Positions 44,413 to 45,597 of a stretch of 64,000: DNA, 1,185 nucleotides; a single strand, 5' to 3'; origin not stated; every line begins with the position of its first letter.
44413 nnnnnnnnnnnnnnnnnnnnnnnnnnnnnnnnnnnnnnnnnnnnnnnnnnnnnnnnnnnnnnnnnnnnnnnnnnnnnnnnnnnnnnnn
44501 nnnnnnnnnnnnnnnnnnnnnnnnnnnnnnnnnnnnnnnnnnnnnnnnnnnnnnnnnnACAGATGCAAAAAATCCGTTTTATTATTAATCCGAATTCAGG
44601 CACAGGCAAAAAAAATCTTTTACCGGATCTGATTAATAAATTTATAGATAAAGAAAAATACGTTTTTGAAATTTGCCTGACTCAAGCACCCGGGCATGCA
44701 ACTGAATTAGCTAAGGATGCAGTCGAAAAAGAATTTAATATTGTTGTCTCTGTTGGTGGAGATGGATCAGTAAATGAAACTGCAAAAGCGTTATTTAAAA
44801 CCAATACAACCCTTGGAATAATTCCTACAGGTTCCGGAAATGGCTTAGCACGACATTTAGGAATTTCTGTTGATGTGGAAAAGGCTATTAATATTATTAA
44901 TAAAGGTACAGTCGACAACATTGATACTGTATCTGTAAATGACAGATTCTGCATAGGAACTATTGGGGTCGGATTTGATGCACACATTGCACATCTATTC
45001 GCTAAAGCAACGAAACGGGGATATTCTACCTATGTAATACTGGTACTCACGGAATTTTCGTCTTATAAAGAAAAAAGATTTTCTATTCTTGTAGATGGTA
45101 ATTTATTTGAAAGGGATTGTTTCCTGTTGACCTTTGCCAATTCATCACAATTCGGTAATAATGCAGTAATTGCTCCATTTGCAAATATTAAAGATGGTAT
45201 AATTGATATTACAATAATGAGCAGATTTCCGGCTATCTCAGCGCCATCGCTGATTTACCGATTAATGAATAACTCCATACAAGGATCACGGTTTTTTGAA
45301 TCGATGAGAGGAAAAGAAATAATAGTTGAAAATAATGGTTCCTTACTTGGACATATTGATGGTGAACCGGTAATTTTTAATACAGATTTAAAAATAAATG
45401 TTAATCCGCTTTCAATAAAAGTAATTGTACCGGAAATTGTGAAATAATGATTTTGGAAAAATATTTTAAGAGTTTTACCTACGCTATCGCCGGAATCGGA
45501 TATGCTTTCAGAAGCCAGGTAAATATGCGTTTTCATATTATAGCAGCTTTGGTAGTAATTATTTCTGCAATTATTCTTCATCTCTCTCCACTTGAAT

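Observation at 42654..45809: LtaS-family phosphoglycerol-transferase-like gene co-operonic with two different diacylglycerol kinases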

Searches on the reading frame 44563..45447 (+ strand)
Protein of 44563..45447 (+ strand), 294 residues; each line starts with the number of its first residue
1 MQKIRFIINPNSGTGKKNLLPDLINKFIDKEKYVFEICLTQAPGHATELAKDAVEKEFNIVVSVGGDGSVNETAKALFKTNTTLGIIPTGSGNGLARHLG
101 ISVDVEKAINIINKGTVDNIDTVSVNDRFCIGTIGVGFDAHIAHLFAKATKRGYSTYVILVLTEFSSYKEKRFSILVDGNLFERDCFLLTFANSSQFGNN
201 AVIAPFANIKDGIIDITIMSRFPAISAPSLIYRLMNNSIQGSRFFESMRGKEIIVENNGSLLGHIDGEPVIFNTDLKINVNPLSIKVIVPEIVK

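Call 3: search_protein_families(library=pfam, proteins=[window:44563-45447:+])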
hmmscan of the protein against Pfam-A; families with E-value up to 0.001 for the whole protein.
window:44563-45447:+ (294 aa): 2 families
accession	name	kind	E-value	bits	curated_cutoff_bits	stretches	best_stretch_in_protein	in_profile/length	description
PF00781.29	DAGK_cat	-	3.6e-31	107.8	23.6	1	3-125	1-125/125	Diacylglycerol kinase catalytic domain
PF19279.4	YegS_C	-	3.4e-19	69.6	27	1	132-288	1-157/158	YegS C-terminal NAD kinase beta sandwich-like domain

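Call 4: search_protein_families(library=ncbifam, proteins=[window:44563-45447:+])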
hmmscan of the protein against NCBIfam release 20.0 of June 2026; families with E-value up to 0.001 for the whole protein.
window:44563-45447:+ (294 aa): 11 families
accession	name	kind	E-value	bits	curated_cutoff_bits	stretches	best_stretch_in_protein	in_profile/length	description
TIGR00147.1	TIGR00147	subfamily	8.9e-40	136.5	118.65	1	1-290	1-295/296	YegS/Rv2252/BmrU family lipid kinase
NF002033.0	PRK00861.1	subfamily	1.4e-38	132.4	293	1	2-291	12-306/328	putative lipid kinase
NF009602.0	PRK13054.1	equivalog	2.7e-35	121.9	284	1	31-291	30-294/301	lipid kinase YegS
NF009025.0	PRK12361.1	equivalog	1.3e-34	119.4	505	1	4-291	244-541/546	hypothetical protein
NF009605.0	PRK13059.1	equivalog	7.5e-33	113.7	313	1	1-287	1-289/295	putative lipid kinase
NF009604.0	PRK13057.1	equivalog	2.9e-32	111.9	274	1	3-291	10-296/302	lipid kinase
NF009874.0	PRK13337.1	equivalog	1.3e-30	106.3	385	1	1-222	2-227/305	diacylglycerol kinase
NF008882.0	PRK11914.1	equivalog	1.4e-28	99.9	302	1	2-269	9-283/306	diacylglycerol kinase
TIGR03702.1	lip_kinase_YegS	equivalog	2.3e-28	99.1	387.45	1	32-291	27-290/295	lipid kinase YegS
NF009603.0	PRK13055.1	subfamily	1.3e-22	80.2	342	1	2-241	3-251/335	diacylglycerol kinase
NF040993.1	MamU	equivalog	9.1e-17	61.4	400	1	4-291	3-296/296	lipid kinase MamU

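Call 12: search_solved_structures(query=window:44563-45447:+, max_evalue=0.001)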
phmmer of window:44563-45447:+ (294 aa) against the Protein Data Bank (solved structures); distinct sequences matched with E-value up to 0.001: 12.
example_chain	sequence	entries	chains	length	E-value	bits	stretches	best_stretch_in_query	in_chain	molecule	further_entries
2qv7_A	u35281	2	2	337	8.4e-18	67.9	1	3-221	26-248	Diacylglycerol Kinase DgkB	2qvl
4wer_A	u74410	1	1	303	3.5e-16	62.6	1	1-269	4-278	Diacylglycerol kinase catalytic domain protein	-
4wrr_A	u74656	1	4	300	4.4e-16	62.3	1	2-258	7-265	putative diacylglycerol kinase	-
3s40_A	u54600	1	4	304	4.6e-16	62.2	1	2-259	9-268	diacylglycerol kinase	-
3t5p_A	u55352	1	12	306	4.7e-16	62.2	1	2-258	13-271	BmrU protein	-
2jgr_A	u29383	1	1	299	7.2e-15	58.3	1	30-285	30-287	YEGS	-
2bon_A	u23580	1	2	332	1e-14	57.8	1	30-285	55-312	LIPID KINASE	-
2p1r_A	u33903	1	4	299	2e-14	56.8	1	35-230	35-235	Lipid kinase yegS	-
3vzb_A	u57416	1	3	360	0.00073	22.2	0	4-107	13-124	Sphingosine kinase 1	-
3vzc_A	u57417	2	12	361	0.00073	22.2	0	4-107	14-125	Sphingosine kinase 1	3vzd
4v24_A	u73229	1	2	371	0.00077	22.1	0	4-107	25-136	SPHINGOSINE KINASE 1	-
4l02_A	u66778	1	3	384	0.00083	22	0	4-107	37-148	Sphingosine kinase 1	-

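Call 82: search_dna_similar(query=window:44563-45447:+, collection=plasmids, mode=protein, max_evalue=1e-8, max_rows=40)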
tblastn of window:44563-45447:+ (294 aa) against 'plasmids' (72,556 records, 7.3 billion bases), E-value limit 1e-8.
Records with a match: 120; places in all: 133; records where one place covers at least 80% of the query: 88.
Best place of each record, by identity: <60% 120.
By first word of the organism name: Pseudoalteromonas 10; Enterococcus 9; Escherichia 8; Agrobacterium 8; Klebsiella 7; Mesorhizobium 7; Azospirillum 7; Streptomyces 6; Listeria 4; Salinivibrio 4; and 36 more.
By predicted mobility (MOB-suite, as given by PLSDB): non-mobilizable 106; conjugative 9; mobilizable 5.
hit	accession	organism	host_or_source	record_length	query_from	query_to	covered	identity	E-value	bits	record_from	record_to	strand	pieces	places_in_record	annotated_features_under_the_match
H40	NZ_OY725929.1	Bacteroides finegoldii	-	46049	1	290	99%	40.4%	2e-68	237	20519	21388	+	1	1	diacylglycerol kinase family protein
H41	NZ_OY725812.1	Parabacteroides distasonis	-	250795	3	293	99%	39.9%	2e-67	234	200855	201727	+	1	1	diacylglycerol kinase family protein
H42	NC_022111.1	Prevotella sp. oral taxon 299 str. F0039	Homo sapiens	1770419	2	289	98%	39.9%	3e-62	219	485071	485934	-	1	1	none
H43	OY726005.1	Phocaeicola massiliensis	-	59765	2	289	98%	39.6%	2e-61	217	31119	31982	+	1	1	record has no annotation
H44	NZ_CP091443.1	Pseudoalteromonas sp. CF6-2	sediment,South Sea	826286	3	291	98%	29.6%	4e-18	92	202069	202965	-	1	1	diacylglycerol kinase family protein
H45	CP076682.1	Pseudoalteromonas shioyasakiensis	isolated microorganism,Ocean water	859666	3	291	98%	29.2%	1e-18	93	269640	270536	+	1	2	dual specificity protein phosphatase family protein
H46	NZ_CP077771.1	Pseudoalteromonas shioyasakiensis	Haliotis discus hannai,plate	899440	3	289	98%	29.4%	2e-17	90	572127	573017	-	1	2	diacylglycerol kinase family protein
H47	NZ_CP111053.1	Chondrinema litorale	Seaweed,red alga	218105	1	292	99%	28.5%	1e-33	137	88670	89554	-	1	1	diacylglycerol kinase family protein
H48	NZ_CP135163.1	Roseburia sp. 831b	Sus scrofa domesticus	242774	1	268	91%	30.9%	4e-19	95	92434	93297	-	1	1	diacylglycerol kinase family protein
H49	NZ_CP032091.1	Pseudoalteromonas donghaensis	cell culture,seawater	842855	3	291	98%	28.7%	9e-16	85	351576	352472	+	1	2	diacylglycerol kinase family protein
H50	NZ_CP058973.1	Pseudoalteromonas sp. JSTW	cell culture,marine sediment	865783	3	291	98%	28.7%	9e-16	85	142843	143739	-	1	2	diacylglycerol kinase family protein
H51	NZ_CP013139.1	Pseudoalteromonas sp. Bsw20308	seawater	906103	3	291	98%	28.4%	2e-15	84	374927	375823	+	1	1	diacylglycerol kinase family protein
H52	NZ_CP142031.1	Pseudoalteromonas sp. CuT4-3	whole organism,deep-sea sediment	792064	3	292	99%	28.3%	5e-18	92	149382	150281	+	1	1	diacylglycerol kinase family protein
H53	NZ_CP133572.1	Pseudoalteromonas sp. HL-AS2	sediment core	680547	3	291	98%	28.3%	1e-13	79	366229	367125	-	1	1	diacylglycerol kinase family protein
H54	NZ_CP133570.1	Pseudoalteromonas sp. HL-AS1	sediment core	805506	3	291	98%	28.1%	4e-15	82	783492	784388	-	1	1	diacylglycerol kinase family protein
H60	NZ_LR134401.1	Listeria monocytogenes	Homo sapiens,Vein blood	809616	1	268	91%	28.9%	9e-17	87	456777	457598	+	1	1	diacylglycerol kinase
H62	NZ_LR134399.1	Listeria monocytogenes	Homo sapiens,Vein blood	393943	1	269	91%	28.5%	3e-26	115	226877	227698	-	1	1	diacylglycerol kinase family protein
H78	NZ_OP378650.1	Klebsiella pneumoniae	-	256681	27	290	90%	26.2%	2e-12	75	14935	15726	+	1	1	yegS: lipid kinase YegS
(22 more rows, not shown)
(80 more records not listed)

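Call 83: get_annotated_region(hit=H40, flank=4000)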
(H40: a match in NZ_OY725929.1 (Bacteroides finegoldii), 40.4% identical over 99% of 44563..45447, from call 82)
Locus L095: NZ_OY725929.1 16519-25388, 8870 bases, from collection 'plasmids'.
description: Bacteroides finegoldii strain Bacteroides finegoldii TSDC17.2-1.1 plasmid 27, complete sequence
organism: Bacteroides finegoldii (NCBI taxid 338188)
taxonomy: Bacteria; Bacteroidota; Bacteroidia; Bacteroidales; Bacteroidaceae; Bacteroides; Bacteroides finegoldii
host: -; source: -; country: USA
typing (MOB-suite, as given by PLSDB): non-mobilizable
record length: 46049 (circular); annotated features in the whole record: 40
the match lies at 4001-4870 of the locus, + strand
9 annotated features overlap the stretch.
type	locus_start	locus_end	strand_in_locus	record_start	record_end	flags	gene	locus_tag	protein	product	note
CDS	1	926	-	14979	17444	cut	lon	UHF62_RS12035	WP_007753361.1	endopeptidase La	GO:0006508 - proteolysis [Evidence IEA]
CDS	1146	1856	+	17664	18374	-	-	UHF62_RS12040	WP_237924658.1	methyltransferase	-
CDS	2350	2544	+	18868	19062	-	-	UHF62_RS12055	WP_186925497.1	hypothetical protein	-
CDS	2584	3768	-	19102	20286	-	-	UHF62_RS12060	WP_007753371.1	aminotransferase class I/II-fold pyridoxal phosphate-dependent enzyme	-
CDS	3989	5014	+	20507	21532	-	-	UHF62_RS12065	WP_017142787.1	diacylglycerol kinase family protein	-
CDS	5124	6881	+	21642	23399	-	aspS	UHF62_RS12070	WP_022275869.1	aspartate--tRNA ligase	GO:0006418 - tRNA aminoacylation for protein translation [Evidence IEA]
CDS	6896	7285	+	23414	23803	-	-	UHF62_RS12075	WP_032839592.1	GtrA family protein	-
CDS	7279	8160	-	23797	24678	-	-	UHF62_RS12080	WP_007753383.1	carbon-nitrogen hydrolase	-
CDS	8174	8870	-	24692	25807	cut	-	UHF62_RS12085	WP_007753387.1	agmatine deiminase family protein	-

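Call 84: get_annotated_region(hit=H41, flank=4000)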
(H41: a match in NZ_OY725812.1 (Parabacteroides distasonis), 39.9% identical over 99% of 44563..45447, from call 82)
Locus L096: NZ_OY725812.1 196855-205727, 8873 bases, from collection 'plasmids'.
description: Parabacteroides distasonis strain Parabacteroides distasonis TSDC17.2-1.1 plasmid 67, complete sequence
organism: Parabacteroides distasonis (NCBI taxid 823)
taxonomy: Bacteria; Bacteroidota; Bacteroidia; Bacteroidales; Tannerellaceae; Parabacteroides; Parabacteroides distasonis
host: -; source: -; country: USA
typing (MOB-suite, as given by PLSDB): non-mobilizable
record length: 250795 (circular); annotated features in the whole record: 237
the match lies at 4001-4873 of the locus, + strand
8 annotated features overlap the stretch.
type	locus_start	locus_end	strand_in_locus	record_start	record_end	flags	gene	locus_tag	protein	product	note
CDS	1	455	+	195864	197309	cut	rodA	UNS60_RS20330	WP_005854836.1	rod shape-determining protein RodA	GO:0008360 - regulation of cell shape [Evidence IEA]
CDS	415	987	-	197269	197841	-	-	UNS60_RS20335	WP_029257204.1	gliding motility lipoprotein GldH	-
CDS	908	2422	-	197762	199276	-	ricT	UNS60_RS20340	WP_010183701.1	regulatory iron-sulfur-containing complex subunit RicT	-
CDS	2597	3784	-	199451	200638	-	-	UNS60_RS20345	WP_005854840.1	aminotransferase class I/II-fold pyridoxal phosphate-dependent enzyme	-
CDS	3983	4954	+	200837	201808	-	-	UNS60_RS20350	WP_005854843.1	diacylglycerol kinase family protein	-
CDS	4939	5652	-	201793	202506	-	-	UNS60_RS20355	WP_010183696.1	methyltransferase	-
CDS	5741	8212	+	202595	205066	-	lon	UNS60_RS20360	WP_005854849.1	endopeptidase La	GO:0006508 - proteolysis [Evidence IEA]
CDS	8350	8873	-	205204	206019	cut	-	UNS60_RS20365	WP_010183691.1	sugar phosphate isomerase/epimerase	-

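Call 85: get_annotated_region(hit=H47, flank=4000)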
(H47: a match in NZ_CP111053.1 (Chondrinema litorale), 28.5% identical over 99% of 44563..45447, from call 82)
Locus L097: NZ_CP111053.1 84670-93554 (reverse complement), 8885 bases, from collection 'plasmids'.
description: Chondrinema litorale strain WSW3-B12 plasmid unnamed11, complete sequence
organism: Chondrinema litorale (NCBI taxid 2994555)
taxonomy: Bacteria; Bacteroidota; Cytophagia; Cytophagales; Flammeovirgaceae; Chondrinema; Chondrinema litorale
host: -; source: Seaweed,red alga; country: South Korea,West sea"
typing (MOB-suite, as given by PLSDB): non-mobilizable
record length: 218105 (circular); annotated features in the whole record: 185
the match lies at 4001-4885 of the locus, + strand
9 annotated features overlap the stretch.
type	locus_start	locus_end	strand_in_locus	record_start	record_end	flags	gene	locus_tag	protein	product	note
CDS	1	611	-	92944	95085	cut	-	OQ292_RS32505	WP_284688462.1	PQQ-binding-like beta-propeller repeat protein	-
CDS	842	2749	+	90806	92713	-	-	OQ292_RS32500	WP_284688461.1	sulfatase-like hydrolase/transferase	-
CDS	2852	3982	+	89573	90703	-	-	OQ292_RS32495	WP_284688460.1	glycoside hydrolase family 5 protein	-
CDS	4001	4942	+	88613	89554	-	-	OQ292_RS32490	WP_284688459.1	diacylglycerol kinase family protein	-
CDS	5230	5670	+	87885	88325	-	-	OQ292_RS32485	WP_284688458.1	hypothetical protein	-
CDS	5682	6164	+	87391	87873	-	-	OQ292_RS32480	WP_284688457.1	hypothetical protein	-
CDS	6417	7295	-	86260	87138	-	-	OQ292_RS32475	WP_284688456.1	pirin family protein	-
CDS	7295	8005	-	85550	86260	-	-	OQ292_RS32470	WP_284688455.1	pirin family protein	-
CDS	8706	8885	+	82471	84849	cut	-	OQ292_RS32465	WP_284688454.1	PAS domain S-box protein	-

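Call 87: search_protein_families(library=ncbifam, proteins=[L097:842-2749:+, L095:2584-3768:-, L097:4001-4942:+], max_evalue=1e-8)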
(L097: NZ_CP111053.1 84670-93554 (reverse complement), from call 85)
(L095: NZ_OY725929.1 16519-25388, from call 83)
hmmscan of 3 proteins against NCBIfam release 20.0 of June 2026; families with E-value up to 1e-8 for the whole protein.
L097:842-2749:+ (635 aa): 4 families
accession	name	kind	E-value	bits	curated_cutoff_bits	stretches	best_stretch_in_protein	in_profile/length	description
NF010322.0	PRK13759.1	equivalog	7e-37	127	481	2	31-129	7-105/486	arylsulfatase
TIGR03417.1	chol_sulfatase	equivalog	2e-29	102.9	433.45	2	31-130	3-102/500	choline-sulfatase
NF052527.1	Mn_arylsulf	exception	2.1e-20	73.1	850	1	50-129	23-101/479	manganese-dependent arylsulfatase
NF045661.1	HdlasePehA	equivalog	4.2e-20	71.8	900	0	204-326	273-393/506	phosphoric/sulfuric ester hydrolase PehA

L095:2584-3768:- (394 aa): 11 families
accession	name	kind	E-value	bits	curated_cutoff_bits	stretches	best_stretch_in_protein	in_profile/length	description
NF047600.1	SerpalmtaseCFB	equivalog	4.6e-211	700.5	640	1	4-392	5-393/395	serine palmitoyltransferase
NF047599.1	SerpalmtaseBetaP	equivalog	8.1e-116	386.9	500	1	33-389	34-391/394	serine palmitoyltransferase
NF005394.0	PRK06939.1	equivalog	5.4e-115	384.3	460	1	16-392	15-395/397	glycine C-acetyltransferase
TIGR01825.1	gly_Cac_T_rel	subfamily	2.4e-112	375.4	535.4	1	18-393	9-384/385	BioF/Kbl family PLP-dependent acyltransferase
TIGR00858.1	bioF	equivalog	4.7e-112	374.3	426.45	1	27-384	6-364/365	8-amino-7-oxononanoate synthase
TIGR01822.1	2am3keto_CoA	equivalog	3.6e-91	306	493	1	18-392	13-391/393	glycine C-acetyltransferase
NF047603.1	SerpalmtaseAlphaP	equivalog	6.2e-91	305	670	1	32-391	35-396/399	serine palmitoyltransferase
TIGR01821.1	5aminolev_synth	equivalog_domain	4.7e-78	262.8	338.55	1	38-393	41-399/402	5-aminolevulinate synthase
NF005526.0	PRK07179.1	equivalog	2.9e-59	200.7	428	1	41-392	53-400/407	alpha-hydroxyketone-type quorum-sensing autoinducer synthase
NF004608.1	PRK05937.1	equivalog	1.8e-39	135.6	399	1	75-384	42-342/366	8-amino-7-oxononanoate synthase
NF005697.0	PRK07505.1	subfamily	8.8e-38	130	342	1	37-387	43-398/405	hypothetical protein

L097:4001-4942:+ (313 aa): 11 families
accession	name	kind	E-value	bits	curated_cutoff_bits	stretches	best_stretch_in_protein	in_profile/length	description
NF002033.0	PRK00861.1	subfamily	5.5e-41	140.3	293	1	2-297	12-309/328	putative lipid kinase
NF009604.0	PRK13057.1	equivalog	3.9e-37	127.8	274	1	31-296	34-298/302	lipid kinase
NF009025.0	PRK12361.1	equivalog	1.4e-34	119.2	505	1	2-296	242-543/546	hypothetical protein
TIGR00147.1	TIGR00147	subfamily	7.3e-34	117.1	118.65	1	1-294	1-296/296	YegS/Rv2252/BmrU family lipid kinase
NF009602.0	PRK13054.1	equivalog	1.1e-33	116.7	284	1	42-295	41-295/301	lipid kinase YegS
TIGR03702.1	lip_kinase_YegS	equivalog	1.1e-27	96.9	387.45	1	46-295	42-291/295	lipid kinase YegS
NF009605.0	PRK13059.1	equivalog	5.3e-24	84.7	313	1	1-292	1-291/295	putative lipid kinase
NF009603.0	PRK13055.1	subfamily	3.6e-23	82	342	1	2-292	3-299/335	diacylglycerol kinase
NF009874.0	PRK13337.1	equivalog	1.6e-22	79.8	385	1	1-293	2-294/305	diacylglycerol kinase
NF040993.1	MamU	equivalog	2.2e-19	70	400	1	41-294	43-296/296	lipid kinase MamU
NF008882.0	PRK11914.1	equivalog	3.4e-17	62.6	302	1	2-294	9-304/306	diacylglycerol kinase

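Call 88: get_annotated_region(hit=H60, flank=300)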
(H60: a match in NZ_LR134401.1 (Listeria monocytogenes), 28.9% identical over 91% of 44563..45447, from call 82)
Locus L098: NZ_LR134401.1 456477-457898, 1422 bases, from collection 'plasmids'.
description: Listeria monocytogenes strain NCTC7974 plasmid 4, complete sequence
organism: Listeria monocytogenes (NCBI taxid 1639)
taxonomy: Bacteria; Bacillota; Bacilli; Bacillales; Listeriaceae; Listeria; Listeria monocytogenes
host: -; source: Homo sapiens,Vein blood; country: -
typing (MOB-suite, as given by PLSDB): non-mobilizable
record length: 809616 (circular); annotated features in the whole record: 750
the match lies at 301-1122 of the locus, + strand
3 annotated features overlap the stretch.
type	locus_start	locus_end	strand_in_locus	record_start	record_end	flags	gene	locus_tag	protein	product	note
CDS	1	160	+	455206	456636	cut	gatB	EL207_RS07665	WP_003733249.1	Asp-tRNA(Asn)/Glu-tRNA(Gln) amidotransferase subunit GatB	-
CDS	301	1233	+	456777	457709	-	-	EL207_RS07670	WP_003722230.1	diacylglycerol kinase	-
CDS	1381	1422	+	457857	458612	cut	-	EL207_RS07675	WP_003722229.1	hypothetical protein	-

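Call 89: get_annotated_region(hit=H62, flank=300)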
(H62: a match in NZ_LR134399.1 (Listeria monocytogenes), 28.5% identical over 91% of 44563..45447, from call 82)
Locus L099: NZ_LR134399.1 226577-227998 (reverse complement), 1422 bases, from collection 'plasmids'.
description: Listeria monocytogenes strain NCTC7974 plasmid 2, complete sequence
organism: Listeria monocytogenes (NCBI taxid 1639)
taxonomy: Bacteria; Bacillota; Bacilli; Bacillales; Listeriaceae; Listeria; Listeria monocytogenes
host: -; source: Homo sapiens,Vein blood; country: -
typing (MOB-suite, as given by PLSDB): non-mobilizable
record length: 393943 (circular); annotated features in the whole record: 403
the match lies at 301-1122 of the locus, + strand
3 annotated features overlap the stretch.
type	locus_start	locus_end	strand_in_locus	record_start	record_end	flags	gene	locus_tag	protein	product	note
CDS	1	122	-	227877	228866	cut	-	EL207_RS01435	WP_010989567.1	acryloyl-CoA reductase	GO:0008152 - metabolic process [Evidence IEA]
CDS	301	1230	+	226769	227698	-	-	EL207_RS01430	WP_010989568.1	diacylglycerol kinase family protein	-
CDS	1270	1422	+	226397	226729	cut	-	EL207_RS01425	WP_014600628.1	hypothetical protein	-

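Call 90: get_annotated_region(hit=H78, flank=300)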
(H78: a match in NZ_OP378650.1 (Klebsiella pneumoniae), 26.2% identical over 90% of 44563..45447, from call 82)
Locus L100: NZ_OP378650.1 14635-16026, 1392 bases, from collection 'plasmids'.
description: Klebsiella pneumoniae strain KLP00155 plasmid pKLP00155_4, complete sequence
organism: Klebsiella pneumoniae (NCBI taxid 573)
taxonomy: Bacteria; Pseudomonadota; Gammaproteobacteria; Enterobacterales; Enterobacteriaceae; Klebsiella; Klebsiella pneumoniae
host: -; source: -; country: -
typing (MOB-suite, as given by PLSDB): non-mobilizable
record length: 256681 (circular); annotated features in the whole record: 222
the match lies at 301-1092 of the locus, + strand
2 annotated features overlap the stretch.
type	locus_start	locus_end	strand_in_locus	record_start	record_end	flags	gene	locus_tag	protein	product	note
CDS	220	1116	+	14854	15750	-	yegS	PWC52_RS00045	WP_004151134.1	lipid kinase YegS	-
CDS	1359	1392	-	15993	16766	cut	-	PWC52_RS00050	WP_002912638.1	ABC transporter ATP-binding protein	-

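Call 91: get_annotated_region(hit=H42, flank=4000)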
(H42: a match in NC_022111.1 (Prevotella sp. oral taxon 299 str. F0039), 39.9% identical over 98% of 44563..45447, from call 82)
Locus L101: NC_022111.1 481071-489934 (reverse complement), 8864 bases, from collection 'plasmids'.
description: Prevotella sp. oral taxon 299 str. F0039 plasmid unnamed, complete sequence
organism: Prevotella sp. oral taxon 299 str. F0039 (NCBI taxid 575614)
taxonomy: Bacteria; Bacteroidota; Bacteroidia; Bacteroidales; Prevotellaceae; Prevotella; Prevotella sp. oral taxon 299; Prevotella sp. oral taxon 299 str. F0039
host: -; source: Homo sapiens; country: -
typing (MOB-suite, as given by PLSDB): non-mobilizable; replicon rep_cluster_406,rep_cluster_742,rep_cluster_90; mating-pair formation MPF_T
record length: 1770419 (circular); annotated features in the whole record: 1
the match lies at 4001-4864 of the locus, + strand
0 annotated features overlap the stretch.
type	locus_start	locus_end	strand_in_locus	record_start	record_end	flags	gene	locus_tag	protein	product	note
